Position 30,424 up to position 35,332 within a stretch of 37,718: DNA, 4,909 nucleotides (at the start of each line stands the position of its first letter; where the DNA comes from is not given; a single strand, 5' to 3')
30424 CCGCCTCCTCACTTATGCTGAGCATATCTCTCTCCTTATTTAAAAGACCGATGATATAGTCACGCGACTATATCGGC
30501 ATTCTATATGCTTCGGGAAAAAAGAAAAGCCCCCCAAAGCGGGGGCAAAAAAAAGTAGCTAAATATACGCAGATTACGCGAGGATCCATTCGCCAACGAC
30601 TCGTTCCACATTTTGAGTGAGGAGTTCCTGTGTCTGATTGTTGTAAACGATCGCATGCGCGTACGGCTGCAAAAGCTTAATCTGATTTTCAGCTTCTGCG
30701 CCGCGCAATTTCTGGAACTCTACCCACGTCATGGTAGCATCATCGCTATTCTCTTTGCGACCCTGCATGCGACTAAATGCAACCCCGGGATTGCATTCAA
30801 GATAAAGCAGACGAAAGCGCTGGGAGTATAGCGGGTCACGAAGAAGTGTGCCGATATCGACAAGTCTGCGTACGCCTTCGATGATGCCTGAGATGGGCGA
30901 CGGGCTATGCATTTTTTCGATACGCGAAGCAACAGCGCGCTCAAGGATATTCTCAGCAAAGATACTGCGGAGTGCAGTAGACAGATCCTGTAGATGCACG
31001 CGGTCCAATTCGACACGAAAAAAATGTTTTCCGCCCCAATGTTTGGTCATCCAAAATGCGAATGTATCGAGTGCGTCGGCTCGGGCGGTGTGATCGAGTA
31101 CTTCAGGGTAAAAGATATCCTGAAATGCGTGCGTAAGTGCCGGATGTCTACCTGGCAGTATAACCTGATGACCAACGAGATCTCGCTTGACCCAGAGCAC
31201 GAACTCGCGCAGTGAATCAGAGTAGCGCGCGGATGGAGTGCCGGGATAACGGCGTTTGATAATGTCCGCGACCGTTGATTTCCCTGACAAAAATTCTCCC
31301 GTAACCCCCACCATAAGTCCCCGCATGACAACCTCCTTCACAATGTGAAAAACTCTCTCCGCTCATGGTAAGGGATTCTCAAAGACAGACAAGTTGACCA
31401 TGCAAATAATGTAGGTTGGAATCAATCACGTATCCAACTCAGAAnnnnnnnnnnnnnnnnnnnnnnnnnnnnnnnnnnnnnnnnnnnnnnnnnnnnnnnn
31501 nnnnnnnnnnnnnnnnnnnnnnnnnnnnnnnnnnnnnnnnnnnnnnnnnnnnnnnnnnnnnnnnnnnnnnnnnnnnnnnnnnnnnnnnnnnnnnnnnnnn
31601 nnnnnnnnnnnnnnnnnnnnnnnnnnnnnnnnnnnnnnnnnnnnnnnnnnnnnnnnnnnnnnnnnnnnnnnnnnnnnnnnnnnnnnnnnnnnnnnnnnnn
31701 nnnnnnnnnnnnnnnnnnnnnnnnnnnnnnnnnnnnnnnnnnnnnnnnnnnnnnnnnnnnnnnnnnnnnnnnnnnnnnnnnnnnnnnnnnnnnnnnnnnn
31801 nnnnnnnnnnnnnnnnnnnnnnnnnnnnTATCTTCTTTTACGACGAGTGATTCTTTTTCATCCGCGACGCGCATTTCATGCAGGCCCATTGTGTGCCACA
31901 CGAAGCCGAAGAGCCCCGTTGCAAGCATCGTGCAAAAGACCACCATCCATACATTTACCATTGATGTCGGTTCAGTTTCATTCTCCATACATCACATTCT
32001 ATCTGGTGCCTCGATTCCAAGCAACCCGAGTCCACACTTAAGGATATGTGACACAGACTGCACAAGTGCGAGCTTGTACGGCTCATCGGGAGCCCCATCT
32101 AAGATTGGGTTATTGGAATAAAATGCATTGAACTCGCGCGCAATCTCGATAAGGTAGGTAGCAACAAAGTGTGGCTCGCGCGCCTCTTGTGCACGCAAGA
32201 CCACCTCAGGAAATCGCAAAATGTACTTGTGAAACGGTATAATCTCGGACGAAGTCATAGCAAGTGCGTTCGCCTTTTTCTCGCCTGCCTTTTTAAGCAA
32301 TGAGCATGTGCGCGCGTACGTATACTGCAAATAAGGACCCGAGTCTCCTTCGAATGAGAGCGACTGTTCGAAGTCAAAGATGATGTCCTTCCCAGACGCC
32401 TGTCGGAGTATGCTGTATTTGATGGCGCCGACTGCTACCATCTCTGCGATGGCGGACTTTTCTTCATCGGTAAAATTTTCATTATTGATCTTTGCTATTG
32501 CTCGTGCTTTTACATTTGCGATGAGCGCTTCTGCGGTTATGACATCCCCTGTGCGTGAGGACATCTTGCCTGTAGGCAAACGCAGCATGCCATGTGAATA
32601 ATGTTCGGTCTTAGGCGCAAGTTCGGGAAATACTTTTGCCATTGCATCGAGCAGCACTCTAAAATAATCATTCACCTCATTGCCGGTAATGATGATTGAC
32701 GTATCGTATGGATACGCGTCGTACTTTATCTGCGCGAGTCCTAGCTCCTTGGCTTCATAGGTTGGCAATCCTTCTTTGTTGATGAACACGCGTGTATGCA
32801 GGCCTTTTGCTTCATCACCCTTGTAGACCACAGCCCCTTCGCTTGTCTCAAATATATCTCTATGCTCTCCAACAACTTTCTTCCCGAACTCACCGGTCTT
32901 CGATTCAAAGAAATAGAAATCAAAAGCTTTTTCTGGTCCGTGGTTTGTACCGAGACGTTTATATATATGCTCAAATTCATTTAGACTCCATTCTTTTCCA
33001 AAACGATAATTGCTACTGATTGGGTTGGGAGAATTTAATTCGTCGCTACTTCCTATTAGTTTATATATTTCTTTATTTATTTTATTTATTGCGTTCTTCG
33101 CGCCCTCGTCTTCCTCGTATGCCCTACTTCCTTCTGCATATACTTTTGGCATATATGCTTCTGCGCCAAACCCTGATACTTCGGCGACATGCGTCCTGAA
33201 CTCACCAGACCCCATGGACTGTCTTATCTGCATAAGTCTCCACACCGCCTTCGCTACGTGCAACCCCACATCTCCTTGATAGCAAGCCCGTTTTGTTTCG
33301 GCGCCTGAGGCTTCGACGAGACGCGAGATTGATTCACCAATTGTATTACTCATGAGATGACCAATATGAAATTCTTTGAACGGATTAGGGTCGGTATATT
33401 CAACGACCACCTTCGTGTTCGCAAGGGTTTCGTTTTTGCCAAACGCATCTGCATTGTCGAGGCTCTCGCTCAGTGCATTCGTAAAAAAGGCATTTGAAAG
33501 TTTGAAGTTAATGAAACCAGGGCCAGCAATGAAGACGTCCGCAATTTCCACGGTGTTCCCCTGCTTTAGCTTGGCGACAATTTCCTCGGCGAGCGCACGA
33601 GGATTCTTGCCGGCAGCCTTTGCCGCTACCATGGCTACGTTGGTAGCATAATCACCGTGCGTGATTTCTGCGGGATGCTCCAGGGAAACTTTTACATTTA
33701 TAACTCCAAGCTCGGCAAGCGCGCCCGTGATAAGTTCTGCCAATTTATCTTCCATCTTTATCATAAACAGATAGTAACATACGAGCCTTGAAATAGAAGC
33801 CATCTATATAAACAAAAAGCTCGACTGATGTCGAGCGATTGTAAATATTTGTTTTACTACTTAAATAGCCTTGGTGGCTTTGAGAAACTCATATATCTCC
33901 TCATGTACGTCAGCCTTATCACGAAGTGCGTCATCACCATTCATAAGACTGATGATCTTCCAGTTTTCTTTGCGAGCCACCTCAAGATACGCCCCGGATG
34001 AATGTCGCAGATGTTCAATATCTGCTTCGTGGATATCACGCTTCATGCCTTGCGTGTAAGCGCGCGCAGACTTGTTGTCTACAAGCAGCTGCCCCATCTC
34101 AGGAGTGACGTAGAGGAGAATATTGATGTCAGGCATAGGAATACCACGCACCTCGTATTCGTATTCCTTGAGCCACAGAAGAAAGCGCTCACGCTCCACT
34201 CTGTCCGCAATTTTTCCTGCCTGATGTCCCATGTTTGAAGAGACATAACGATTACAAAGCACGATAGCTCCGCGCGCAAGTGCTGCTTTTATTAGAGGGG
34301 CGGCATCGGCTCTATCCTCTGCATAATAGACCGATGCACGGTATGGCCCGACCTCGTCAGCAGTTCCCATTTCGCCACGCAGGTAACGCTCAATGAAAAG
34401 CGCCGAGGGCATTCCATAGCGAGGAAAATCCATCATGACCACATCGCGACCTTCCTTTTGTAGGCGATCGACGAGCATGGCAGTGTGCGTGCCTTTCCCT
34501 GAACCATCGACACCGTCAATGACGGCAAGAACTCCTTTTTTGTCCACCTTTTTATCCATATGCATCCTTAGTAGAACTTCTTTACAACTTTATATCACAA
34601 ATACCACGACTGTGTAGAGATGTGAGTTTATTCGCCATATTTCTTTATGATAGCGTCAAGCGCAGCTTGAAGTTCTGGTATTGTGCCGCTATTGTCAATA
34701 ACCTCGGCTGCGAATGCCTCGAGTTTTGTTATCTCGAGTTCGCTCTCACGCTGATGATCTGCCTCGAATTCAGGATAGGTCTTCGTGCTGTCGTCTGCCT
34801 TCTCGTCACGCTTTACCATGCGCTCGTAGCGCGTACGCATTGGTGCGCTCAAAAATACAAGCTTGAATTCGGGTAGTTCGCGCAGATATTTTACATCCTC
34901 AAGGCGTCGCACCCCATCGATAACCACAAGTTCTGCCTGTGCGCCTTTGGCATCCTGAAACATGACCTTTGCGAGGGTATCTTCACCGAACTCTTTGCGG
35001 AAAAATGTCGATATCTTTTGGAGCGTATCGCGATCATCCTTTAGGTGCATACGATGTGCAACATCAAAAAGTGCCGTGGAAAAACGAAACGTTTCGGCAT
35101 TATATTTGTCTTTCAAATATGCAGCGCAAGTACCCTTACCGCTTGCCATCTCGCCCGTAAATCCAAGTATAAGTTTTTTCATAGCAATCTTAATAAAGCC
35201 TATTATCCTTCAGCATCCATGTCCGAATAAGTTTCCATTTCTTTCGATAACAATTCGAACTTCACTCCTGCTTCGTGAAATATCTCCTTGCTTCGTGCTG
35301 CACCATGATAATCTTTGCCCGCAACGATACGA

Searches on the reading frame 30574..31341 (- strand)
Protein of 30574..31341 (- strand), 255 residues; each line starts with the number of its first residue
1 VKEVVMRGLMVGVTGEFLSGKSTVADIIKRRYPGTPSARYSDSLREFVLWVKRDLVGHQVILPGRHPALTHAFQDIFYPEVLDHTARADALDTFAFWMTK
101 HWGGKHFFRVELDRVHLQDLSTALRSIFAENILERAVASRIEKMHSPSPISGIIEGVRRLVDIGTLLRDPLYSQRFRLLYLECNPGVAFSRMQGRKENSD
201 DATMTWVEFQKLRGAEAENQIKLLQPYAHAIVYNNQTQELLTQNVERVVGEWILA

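Call 7: search_protein_families(library=pfam, proteins=[window:30574-31341:-], max_evalue=0.01)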
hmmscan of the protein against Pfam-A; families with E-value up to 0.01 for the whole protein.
window:30574-31341:- (255 aa): 2 families
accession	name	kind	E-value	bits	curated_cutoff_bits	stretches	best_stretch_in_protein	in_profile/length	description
PF13238.12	AAA_18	-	0.00025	21.9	29.4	0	174-201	94-117/128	AAA domain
PF13207.12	AAA_17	-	0.0079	16.9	27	0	19-47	6-33/136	AAA domain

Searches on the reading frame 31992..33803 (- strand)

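Call 7: search_protein_families(library=pfam, proteins=[window:31992-33803:-], max_evalue=0.01)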
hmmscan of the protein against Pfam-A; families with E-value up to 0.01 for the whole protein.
window:31992-33803:- (603 aa): 4 families
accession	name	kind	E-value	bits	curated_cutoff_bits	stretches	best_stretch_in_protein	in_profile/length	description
PF00750.26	tRNA-synt_1d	-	1.3e-28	100.5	23.3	1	123-478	13-349/349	tRNA synthetases class I (R), catalytic domain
PF05746.21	DALR_1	-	7.4e-27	94.2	22.3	1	492-603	1-117/117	DALR anticodon binding domain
PF03485.21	Arg_tRNA_synt_N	-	1e-22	80.9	21.5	1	20-102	2-85/85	Arginyl tRNA synthetase N terminal domain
PF00133.28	tRNA-synt_1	-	8e-05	22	22.7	1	117-209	8-107/414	tRNA synthetases class I (I, L, M and V)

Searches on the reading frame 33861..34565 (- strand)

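Call 7: search_protein_families(library=pfam, proteins=[window:33861-34565:-], max_evalue=0.01)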
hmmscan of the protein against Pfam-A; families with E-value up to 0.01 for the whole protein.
window:33861-34565:- (234 aa): 2 families
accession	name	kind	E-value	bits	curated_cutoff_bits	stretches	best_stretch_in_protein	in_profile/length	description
PF02223.23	Thymidylate_kin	-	3.8e-21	76.1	27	1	16-207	1-174/185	Thymidylate kinase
PF03976.20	PPK2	-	0.0029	17.7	22.3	1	5-63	25-83/229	Polyphosphate kinase 2 (PPK2)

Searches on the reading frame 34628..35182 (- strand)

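Call 7: search_protein_families(library=pfam, proteins=[window:34628-35182:-], max_evalue=0.01)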
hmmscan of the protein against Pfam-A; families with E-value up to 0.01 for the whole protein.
window:34628-35182:- (184 aa): 5 families
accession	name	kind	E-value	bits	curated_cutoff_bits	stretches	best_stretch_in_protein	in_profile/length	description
PF13207.12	AAA_17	-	9.2e-10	39.4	27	1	13-132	5-129/136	AAA domain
PF13238.12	AAA_18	-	2.5e-07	31.6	29.4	1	8-133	3-119/128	AAA domain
PF01121.26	CoaE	-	2.2e-05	24.7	27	1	4-78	1-76/180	Dephospho-CoA kinase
PF13401.12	AAA_22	-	0.00043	21.1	27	1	4-105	6-109/130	AAA domain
PF04275.20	P-mevalo_kinase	-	0.0061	16.9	33.8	0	70-102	78-110/114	Phosphomevalonate kinase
